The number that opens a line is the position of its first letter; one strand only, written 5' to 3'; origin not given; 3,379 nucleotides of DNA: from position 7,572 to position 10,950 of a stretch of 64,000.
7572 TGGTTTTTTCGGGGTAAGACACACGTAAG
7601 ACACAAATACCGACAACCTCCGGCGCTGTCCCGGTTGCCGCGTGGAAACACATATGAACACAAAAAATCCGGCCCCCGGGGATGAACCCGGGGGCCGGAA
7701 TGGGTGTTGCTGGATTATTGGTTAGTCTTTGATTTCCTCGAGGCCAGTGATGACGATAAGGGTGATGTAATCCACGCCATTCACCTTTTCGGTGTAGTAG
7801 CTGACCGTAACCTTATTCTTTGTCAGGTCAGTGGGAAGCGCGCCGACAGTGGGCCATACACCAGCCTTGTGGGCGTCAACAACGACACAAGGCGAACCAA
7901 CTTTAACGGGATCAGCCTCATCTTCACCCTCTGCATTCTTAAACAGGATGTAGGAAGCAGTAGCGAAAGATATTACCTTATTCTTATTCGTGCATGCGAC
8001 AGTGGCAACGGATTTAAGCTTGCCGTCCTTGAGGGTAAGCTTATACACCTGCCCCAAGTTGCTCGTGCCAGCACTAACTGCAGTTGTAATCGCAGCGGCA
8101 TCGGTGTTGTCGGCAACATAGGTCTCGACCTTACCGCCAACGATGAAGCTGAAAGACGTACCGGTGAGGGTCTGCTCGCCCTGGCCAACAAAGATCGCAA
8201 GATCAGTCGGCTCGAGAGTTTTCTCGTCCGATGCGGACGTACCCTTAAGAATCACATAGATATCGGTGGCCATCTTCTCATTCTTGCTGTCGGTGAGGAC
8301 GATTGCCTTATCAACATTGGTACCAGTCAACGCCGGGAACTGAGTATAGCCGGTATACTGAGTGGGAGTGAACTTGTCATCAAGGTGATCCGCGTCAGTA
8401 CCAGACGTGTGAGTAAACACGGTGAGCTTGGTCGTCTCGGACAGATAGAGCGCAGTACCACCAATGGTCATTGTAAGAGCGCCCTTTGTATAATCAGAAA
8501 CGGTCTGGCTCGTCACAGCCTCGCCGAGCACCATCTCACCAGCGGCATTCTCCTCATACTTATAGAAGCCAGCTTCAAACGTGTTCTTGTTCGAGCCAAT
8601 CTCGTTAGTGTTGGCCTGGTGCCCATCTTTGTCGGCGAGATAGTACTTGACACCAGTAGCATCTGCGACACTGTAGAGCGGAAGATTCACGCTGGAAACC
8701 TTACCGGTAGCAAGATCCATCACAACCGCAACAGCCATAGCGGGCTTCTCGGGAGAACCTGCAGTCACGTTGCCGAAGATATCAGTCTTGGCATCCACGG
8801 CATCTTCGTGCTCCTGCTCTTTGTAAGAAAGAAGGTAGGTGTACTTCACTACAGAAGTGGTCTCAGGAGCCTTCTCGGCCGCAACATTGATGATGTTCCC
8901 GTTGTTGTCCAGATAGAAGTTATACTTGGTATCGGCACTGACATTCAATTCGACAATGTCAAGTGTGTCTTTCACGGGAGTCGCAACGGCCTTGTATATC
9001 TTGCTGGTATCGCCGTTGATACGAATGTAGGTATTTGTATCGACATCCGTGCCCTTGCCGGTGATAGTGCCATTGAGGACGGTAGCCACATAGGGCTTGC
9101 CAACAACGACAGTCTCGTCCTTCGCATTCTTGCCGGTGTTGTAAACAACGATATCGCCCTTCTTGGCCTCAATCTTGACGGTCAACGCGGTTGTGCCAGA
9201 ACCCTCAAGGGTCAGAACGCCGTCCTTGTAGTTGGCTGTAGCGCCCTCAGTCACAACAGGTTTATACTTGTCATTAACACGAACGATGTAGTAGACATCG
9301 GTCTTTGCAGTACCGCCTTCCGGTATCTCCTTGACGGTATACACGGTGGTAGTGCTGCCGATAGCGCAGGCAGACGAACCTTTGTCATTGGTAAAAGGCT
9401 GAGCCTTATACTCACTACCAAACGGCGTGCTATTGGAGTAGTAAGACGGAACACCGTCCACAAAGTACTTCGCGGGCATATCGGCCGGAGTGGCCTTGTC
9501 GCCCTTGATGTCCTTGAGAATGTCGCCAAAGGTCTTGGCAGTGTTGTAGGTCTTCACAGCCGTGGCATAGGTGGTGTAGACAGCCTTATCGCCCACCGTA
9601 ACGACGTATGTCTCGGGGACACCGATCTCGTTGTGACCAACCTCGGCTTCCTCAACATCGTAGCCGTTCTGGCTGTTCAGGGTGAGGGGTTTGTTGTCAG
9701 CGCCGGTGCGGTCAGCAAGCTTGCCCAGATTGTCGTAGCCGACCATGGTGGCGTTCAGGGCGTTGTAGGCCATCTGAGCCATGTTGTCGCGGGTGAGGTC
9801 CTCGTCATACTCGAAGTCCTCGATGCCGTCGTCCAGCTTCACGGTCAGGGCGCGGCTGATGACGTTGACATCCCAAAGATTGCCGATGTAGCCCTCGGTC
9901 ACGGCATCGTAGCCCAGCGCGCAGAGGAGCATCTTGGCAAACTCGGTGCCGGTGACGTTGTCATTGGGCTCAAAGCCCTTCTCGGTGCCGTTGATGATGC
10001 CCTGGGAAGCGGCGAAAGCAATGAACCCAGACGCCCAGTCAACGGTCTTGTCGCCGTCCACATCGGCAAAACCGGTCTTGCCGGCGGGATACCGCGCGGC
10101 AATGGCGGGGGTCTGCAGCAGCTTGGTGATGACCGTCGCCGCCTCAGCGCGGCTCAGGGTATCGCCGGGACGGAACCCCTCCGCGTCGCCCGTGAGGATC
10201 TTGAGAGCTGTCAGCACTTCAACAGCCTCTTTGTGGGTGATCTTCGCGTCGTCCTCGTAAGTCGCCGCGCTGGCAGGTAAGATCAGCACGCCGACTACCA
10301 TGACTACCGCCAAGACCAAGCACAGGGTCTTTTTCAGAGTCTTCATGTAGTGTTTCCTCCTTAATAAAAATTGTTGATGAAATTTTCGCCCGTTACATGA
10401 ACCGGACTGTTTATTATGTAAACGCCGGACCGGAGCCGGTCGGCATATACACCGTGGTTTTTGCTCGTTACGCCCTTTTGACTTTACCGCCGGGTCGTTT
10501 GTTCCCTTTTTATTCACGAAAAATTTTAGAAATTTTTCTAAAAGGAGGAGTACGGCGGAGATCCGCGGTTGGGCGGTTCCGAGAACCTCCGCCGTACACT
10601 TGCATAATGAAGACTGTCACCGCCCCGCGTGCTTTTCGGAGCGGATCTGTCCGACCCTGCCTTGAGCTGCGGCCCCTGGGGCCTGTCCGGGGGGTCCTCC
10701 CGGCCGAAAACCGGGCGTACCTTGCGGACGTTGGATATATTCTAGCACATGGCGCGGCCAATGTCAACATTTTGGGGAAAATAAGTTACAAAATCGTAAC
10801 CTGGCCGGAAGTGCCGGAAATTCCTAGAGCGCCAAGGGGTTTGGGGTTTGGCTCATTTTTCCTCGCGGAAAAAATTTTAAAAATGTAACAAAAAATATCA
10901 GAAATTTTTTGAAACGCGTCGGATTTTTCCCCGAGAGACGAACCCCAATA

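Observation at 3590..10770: Candidate whole-gene-body inversion switch for SLH surface proteins: perfect 105-bp IRs in the signal-peptide region, with an embedded tyrosine recombinase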

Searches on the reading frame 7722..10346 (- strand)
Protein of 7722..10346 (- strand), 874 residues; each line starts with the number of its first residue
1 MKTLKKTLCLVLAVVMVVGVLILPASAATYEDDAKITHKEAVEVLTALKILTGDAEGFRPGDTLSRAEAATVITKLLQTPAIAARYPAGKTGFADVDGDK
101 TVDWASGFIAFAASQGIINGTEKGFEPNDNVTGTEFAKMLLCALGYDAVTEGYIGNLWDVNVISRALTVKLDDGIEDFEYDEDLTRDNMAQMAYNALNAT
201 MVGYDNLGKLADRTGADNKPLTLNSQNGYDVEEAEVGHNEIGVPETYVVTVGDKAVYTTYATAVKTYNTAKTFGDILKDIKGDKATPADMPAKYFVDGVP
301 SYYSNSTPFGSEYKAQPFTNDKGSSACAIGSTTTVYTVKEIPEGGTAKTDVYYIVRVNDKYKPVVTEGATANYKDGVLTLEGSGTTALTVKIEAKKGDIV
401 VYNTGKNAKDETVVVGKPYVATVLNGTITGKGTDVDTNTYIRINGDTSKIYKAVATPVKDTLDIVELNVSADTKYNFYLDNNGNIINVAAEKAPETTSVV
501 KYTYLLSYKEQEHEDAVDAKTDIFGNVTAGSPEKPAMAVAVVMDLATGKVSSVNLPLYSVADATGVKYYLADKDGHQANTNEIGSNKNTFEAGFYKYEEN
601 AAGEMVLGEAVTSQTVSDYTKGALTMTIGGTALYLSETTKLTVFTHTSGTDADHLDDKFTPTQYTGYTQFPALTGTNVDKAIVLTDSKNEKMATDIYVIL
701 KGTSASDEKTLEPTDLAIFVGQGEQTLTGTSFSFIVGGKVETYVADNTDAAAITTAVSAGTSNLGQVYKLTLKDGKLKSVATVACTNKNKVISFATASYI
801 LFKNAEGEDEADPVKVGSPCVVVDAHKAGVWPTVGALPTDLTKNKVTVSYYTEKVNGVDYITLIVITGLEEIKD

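Call 5: search_protein_families(library=pfam, proteins=[window:7722-10346:-])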
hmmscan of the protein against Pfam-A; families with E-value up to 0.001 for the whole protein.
window:7722-10346:- (874 aa): 1 family
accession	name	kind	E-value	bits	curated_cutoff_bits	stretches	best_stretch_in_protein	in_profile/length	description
PF00395.25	SLH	-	2.8e-16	59.6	20.8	2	101-137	7-44/44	S-layer homology domain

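Call 13: find_encoding_contigs(protein=window:7722-10346:-, flank=10000, max_places=10)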
Protein window:7722-10346:- (874 aa): 4 contigs read that carry it; 1 place shown.
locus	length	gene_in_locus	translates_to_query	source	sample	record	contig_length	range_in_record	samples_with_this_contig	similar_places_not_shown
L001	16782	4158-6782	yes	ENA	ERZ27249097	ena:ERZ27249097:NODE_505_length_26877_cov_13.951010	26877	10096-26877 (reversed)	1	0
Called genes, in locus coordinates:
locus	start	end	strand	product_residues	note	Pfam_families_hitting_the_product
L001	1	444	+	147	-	?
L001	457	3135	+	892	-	PF01588:tRNA_bind, PF03483:B3_4, PF03484:B5, PF17759:tRNA_synthFbeta, PF03147:FDX-ACB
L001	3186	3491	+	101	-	-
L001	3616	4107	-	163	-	-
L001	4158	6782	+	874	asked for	PF00395:SLH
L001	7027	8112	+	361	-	PF00589:Phage_integrase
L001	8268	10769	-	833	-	PF00395:SLH (faint)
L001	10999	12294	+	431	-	PF01546:Peptidase_M20, PF07687:M20_dimer (faint)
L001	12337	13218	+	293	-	PF03631:Virul_fac_BrkB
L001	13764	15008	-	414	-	PF08238:Sel1 (weak)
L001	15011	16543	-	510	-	-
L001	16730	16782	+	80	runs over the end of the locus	-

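Call 50: search_solved_structures(query=window:7722-10346:-, max_evalue=1)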
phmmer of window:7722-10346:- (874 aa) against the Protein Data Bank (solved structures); distinct sequences matched with E-value up to 1: 4.
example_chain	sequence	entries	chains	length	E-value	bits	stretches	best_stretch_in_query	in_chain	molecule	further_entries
3pyw_A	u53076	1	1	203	9.9e-11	43.8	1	52-152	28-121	S-layer protein sap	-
6bt4_A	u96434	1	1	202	1.5e-10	43.2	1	52-152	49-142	S-layer protein sap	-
9g93_A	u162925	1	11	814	5.9e-10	41.2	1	4-152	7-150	S-layer protein sap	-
23gd_B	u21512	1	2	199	0.58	11.5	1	614-653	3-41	Distal tail protein gp20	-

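Call 52: search_protein_families(library=ncbifam, proteins=[window:7722-10346:-], max_evalue=0.1)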
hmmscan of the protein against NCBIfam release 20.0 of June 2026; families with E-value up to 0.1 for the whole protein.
window:7722-10346:- (874 aa): 0 families

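Call 74: find_homologous_proteins(query=window:7722-10346:-, max_evalue=1e-30)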
Query window:7722-10346:- (874 aa): 75 proteins with E <= 1e-30 among 8000 candidates.
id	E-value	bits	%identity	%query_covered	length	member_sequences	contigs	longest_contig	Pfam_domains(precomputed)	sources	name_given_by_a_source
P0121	0.0e+0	1904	100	100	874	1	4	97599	PF00395.26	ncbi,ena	-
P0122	8.0e-171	588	48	85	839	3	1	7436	PF00395.26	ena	-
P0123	4.1e-154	533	46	89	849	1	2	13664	PF00395.26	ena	-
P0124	7.8e-131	456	41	100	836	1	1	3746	PF00395.26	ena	-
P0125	5.2e-68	248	58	26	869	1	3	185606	PF00395.26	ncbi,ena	-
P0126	1.3e-59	220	51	23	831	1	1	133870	PF00395.26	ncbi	ncbi:MAG: S-layer homology domain-containing protein [Oscillospiraceae bacterium]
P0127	2.9e-54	203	42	32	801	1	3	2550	PF00395.26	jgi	jgi:hypothetical protein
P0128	3.6e-54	202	27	54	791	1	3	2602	PF00395.26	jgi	jgi:hypothetical protein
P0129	2.2e-51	193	31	94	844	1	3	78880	PF00395.26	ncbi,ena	-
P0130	1.0e-50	191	48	24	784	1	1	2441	PF00395.26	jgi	jgi:hypothetical protein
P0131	1.4e-47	181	48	23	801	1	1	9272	PF00395.26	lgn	-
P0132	1.5e-47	181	41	23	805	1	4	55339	PF00395.26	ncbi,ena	-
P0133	3.7e-47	179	50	25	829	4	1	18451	PF00395.26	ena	-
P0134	5.9e-46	175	46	29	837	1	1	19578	PF00395.26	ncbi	-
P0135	8.3e-45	171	30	92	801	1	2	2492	PF00395.26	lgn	-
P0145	1.4e-40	157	44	28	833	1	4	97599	PF00395.26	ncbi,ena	-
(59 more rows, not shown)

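Call 76: find_encoding_contigs(protein=P0145, flank=2500, max_places=10)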
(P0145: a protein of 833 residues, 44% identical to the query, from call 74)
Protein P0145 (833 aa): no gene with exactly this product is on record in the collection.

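Call 77: find_encoding_contigs(protein=P0121, flank=1500, max_places=10)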
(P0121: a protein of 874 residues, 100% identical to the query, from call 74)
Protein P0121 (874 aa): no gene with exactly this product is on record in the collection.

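Call 78: find_encoding_contigs(protein=window:7722-10346:-, flank=1500, max_places=10)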
Protein window:7722-10346:- (874 aa): no gene with exactly this product is on record in the collection.

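Call 80: find_encoding_contigs(protein=P0123, flank=10000, max_places=10)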
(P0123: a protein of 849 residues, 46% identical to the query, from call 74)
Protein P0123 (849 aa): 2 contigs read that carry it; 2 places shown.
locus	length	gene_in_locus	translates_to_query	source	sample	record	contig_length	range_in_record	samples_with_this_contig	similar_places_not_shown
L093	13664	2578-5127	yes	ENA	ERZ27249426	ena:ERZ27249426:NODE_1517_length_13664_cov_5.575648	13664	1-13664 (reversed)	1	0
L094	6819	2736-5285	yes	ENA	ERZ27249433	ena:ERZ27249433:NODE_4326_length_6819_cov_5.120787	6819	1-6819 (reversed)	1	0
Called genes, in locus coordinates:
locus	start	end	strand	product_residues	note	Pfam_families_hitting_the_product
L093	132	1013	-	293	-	PF03631:Virul_fac_BrkB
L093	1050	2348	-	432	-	PF01546:Peptidase_M20, PF07687:M20_dimer (faint)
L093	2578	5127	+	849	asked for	PF00395:SLH (faint)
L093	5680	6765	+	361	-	PF00589:Phage_integrase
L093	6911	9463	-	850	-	PF00395:SLH (weak)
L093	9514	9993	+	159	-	-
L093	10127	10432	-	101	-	PF09685:MamF_MmsF (faint)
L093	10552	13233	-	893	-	PF01588:tRNA_bind, PF03483:B3_4, PF03484:B5, PF17759:tRNA_synthFbeta, PF03147:FDX-ACB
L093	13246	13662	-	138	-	?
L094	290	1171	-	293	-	PF03631:Virul_fac_BrkB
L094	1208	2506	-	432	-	PF01546:Peptidase_M20, PF07687:M20_dimer (faint)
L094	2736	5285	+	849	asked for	PF00395:SLH (faint)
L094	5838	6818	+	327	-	?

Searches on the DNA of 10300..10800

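Call 53: search_rna_families(source=window, start=10300, end=10800, threshold=evalue, max_evalue=1)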
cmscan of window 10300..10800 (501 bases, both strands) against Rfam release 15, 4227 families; matches with E-value up to 1: 1.
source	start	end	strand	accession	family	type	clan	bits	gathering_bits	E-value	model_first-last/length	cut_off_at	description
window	10486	10569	+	RF00998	mir-562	Gene; miRNA;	-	20.7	100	0.092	1-89/89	no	mir-562 microRNA precursor family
